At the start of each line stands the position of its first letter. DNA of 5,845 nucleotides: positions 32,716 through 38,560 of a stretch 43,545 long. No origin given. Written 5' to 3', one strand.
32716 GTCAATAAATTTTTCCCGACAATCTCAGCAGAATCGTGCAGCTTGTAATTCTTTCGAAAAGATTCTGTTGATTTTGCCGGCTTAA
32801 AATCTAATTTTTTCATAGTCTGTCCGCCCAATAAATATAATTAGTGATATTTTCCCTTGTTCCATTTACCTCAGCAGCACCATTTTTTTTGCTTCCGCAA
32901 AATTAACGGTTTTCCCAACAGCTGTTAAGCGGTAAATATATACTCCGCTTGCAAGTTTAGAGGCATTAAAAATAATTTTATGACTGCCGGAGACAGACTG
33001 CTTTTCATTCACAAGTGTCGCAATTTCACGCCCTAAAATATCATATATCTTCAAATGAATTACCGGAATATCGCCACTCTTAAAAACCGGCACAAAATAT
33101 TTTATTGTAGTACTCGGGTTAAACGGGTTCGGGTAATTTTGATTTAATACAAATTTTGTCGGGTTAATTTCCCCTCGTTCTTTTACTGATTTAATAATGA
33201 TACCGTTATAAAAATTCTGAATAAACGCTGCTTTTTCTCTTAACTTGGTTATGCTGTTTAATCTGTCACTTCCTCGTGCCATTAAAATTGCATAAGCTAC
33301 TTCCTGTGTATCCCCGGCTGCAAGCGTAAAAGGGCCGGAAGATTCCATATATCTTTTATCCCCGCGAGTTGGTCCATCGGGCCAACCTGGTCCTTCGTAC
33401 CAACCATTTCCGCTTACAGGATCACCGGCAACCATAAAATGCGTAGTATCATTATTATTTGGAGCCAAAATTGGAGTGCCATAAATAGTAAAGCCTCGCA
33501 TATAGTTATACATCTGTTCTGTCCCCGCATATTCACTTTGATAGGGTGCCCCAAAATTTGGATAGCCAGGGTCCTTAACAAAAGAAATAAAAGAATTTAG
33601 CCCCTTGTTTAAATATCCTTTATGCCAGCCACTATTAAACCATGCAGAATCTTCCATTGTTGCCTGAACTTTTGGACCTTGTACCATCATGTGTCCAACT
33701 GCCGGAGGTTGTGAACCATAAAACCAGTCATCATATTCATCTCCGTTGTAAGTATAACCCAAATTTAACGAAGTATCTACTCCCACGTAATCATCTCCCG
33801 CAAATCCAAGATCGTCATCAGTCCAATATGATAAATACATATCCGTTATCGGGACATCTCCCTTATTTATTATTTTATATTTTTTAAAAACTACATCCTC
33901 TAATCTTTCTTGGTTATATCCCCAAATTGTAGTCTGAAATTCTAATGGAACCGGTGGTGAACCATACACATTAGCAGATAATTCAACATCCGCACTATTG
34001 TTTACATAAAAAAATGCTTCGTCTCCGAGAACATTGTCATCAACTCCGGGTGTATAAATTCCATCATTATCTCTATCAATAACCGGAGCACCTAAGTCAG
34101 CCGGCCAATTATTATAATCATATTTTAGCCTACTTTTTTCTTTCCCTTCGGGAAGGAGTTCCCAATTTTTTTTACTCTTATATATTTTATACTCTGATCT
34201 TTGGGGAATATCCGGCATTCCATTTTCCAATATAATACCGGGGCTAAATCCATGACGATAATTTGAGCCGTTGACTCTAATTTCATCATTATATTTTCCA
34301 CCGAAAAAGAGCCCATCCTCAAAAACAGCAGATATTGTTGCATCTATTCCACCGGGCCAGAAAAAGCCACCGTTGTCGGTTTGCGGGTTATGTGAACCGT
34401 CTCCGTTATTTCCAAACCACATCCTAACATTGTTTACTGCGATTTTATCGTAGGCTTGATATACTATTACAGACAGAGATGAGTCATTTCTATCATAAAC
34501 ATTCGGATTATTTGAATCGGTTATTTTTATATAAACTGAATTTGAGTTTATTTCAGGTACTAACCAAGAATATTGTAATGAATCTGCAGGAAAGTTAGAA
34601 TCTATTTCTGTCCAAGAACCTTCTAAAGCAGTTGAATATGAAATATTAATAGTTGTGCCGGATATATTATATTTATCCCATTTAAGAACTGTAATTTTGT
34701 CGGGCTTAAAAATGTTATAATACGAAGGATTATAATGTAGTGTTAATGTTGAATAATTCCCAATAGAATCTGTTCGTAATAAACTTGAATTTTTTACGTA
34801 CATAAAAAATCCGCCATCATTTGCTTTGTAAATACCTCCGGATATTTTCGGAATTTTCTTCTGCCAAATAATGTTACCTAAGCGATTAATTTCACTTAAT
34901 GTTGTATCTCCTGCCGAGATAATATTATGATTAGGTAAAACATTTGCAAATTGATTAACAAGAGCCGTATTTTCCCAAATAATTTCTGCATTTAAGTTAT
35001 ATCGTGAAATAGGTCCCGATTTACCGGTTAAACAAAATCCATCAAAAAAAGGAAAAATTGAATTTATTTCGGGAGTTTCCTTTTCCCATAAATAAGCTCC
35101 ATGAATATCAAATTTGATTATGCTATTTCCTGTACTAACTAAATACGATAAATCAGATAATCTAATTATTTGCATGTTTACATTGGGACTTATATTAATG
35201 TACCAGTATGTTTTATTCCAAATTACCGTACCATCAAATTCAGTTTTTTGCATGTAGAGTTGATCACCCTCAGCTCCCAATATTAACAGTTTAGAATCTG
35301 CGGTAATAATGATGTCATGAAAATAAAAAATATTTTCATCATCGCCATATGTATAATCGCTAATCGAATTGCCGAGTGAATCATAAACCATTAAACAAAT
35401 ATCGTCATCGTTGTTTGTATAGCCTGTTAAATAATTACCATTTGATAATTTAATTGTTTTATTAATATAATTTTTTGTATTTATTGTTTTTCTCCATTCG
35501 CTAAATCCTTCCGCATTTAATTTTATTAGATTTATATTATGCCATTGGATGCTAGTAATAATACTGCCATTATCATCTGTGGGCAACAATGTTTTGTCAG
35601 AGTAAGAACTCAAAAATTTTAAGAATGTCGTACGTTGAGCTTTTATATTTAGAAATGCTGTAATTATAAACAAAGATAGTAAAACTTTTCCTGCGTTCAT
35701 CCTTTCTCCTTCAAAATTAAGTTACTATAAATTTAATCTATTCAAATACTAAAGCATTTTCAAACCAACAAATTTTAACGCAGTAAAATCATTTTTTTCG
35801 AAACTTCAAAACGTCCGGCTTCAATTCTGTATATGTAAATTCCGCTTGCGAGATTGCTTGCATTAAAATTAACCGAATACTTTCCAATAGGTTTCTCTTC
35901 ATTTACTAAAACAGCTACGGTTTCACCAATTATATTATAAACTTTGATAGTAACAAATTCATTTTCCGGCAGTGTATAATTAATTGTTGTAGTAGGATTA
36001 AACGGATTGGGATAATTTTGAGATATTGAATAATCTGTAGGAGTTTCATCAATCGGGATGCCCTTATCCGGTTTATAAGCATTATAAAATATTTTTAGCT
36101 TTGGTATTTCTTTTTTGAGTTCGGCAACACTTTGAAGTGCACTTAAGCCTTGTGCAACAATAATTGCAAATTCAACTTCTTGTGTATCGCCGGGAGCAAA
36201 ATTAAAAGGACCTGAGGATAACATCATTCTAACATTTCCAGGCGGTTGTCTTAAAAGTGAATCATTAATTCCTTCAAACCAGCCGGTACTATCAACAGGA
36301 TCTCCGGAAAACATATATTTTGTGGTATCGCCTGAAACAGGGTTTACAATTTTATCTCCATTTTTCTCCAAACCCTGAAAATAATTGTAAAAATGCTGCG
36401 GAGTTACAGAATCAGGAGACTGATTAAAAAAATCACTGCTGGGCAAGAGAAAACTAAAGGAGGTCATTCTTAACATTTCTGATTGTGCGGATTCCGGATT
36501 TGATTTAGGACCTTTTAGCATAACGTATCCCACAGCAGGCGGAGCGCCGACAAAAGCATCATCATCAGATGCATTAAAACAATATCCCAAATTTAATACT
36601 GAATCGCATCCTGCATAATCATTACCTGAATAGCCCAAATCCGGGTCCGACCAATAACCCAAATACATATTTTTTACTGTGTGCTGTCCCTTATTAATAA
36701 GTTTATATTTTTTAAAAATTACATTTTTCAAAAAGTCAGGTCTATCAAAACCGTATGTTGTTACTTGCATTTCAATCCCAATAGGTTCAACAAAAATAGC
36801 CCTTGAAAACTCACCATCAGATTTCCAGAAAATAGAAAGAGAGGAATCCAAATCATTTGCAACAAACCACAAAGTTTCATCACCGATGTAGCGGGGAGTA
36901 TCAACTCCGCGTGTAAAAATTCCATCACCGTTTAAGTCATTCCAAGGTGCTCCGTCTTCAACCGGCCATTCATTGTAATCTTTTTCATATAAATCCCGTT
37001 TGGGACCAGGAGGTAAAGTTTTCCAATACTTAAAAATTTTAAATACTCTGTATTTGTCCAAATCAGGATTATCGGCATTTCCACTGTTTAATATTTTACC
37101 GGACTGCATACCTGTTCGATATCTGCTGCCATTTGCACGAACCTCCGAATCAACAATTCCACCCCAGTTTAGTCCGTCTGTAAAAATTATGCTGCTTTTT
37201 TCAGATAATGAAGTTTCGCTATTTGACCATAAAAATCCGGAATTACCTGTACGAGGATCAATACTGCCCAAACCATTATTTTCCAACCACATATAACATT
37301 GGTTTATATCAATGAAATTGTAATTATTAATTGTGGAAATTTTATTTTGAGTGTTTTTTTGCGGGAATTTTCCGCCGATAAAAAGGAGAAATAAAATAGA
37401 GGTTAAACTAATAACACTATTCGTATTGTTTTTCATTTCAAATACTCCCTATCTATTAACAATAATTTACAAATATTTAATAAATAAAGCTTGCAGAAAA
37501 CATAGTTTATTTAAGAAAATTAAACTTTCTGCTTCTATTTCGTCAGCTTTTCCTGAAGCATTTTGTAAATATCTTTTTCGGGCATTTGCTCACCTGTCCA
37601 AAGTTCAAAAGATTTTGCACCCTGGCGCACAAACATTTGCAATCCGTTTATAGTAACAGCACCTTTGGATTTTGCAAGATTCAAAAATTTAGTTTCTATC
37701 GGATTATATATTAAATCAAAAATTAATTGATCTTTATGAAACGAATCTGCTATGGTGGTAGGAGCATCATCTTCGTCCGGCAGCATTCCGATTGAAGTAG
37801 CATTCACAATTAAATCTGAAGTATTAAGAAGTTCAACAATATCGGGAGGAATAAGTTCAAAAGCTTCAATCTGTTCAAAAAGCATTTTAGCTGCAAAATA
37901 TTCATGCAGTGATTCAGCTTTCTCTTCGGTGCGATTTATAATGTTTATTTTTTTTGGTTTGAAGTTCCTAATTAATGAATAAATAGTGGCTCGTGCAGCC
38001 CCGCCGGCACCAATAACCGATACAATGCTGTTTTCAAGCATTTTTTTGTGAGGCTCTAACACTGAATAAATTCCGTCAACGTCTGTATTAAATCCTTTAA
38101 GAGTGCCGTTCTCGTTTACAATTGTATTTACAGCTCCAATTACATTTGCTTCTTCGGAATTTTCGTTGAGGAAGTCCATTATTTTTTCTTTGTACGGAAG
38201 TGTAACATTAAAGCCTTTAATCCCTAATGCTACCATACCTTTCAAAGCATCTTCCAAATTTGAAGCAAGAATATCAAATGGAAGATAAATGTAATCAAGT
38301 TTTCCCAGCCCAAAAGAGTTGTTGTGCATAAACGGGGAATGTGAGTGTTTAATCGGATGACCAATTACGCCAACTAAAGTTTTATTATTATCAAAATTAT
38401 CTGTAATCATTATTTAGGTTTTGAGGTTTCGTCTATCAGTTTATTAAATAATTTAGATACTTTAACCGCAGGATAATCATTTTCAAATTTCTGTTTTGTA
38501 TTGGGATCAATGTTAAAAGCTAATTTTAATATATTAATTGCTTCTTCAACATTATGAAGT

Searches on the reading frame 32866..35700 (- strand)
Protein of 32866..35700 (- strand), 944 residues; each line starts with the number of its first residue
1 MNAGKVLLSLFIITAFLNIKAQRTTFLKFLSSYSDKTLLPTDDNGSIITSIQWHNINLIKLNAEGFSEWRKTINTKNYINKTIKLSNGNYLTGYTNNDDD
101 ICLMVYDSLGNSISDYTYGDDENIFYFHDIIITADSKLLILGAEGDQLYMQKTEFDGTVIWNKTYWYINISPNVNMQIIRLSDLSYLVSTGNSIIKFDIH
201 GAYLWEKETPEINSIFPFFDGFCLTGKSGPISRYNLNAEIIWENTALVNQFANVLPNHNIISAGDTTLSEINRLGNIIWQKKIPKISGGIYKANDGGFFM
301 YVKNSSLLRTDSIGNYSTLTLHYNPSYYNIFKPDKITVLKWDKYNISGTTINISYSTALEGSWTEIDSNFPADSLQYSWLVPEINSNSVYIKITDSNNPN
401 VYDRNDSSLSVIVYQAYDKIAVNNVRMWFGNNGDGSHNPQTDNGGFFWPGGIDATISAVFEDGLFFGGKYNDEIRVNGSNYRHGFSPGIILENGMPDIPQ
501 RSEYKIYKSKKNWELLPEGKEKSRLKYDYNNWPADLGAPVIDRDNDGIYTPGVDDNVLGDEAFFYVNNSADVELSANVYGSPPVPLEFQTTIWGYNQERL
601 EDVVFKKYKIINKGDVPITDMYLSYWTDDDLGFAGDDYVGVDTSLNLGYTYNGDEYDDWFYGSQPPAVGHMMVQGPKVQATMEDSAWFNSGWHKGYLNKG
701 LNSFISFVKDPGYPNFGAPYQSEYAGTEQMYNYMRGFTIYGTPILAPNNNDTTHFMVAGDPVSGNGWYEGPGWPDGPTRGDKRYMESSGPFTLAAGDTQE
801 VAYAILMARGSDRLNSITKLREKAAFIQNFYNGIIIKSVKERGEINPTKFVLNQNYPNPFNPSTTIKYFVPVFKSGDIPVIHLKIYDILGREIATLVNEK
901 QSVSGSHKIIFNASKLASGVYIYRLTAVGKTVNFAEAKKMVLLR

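Call 77: search_protein_families(library=pfam, proteins=[window:32866-35700:-], max_evalue=0.00001)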
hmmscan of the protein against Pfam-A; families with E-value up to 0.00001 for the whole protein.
window:32866-35700:- (944 aa): 1 family
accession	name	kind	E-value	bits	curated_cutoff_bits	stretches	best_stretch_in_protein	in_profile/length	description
PF18962.6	Por_Secre_tail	-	2.3e-07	31.4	27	1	856-930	2-67/75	Secretion system C-terminal sorting domain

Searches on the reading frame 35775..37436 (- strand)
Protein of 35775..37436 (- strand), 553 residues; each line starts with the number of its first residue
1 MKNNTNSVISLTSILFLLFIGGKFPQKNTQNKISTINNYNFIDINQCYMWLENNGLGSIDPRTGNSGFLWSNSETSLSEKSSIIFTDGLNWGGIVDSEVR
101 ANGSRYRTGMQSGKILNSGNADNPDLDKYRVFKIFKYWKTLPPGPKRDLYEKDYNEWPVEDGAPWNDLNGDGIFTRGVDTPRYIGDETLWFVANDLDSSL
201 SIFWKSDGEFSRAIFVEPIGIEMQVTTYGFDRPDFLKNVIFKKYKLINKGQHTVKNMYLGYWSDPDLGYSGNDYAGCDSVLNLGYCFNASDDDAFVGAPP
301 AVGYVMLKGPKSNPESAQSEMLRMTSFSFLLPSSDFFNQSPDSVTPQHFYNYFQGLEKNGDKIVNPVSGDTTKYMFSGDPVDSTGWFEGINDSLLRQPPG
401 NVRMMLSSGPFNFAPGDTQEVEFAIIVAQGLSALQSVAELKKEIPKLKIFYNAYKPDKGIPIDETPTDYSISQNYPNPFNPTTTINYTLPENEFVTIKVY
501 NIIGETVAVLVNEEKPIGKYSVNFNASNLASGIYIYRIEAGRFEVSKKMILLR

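Call 78: search_protein_families(library=pfam, proteins=[window:35775-37436:-], max_evalue=0.00001)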
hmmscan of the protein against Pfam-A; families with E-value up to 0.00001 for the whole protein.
window:35775-37436:- (553 aa): 1 family
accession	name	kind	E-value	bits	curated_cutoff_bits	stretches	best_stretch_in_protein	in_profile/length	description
PF18962.6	Por_Secre_tail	-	2e-12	47.7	27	1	475-550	2-74/75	Secretion system C-terminal sorting domain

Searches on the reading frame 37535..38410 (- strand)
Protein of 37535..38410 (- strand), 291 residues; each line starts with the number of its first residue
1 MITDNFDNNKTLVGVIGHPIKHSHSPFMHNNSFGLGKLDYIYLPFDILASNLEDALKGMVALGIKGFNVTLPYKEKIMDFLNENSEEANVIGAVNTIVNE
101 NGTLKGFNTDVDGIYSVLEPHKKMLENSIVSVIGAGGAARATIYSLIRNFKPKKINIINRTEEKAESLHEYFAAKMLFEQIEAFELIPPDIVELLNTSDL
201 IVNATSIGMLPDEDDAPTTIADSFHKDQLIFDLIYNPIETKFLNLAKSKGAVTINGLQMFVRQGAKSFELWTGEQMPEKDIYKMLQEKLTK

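Call 78: search_protein_families(library=pfam, proteins=[window:37535-38410:-], max_evalue=0.00001)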
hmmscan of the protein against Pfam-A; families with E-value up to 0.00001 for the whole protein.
window:37535-38410:- (291 aa): 3 families
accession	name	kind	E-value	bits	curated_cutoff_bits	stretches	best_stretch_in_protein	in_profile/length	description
PF08501.16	Shikimate_dh_N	-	2.6e-28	98.5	27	1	15-97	1-83/83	Shikimate dehydrogenase substrate binding domain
PF18317.6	SDH_C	-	5.3e-11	42.5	25.8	1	256-283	1-28/31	Shikimate 5'-dehydrogenase C-terminal domain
PF01488.26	Shikimate_DH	-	7.5e-09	36.2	24.3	1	124-233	9-111/138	Shikimate / quinate 5-dehydrogenase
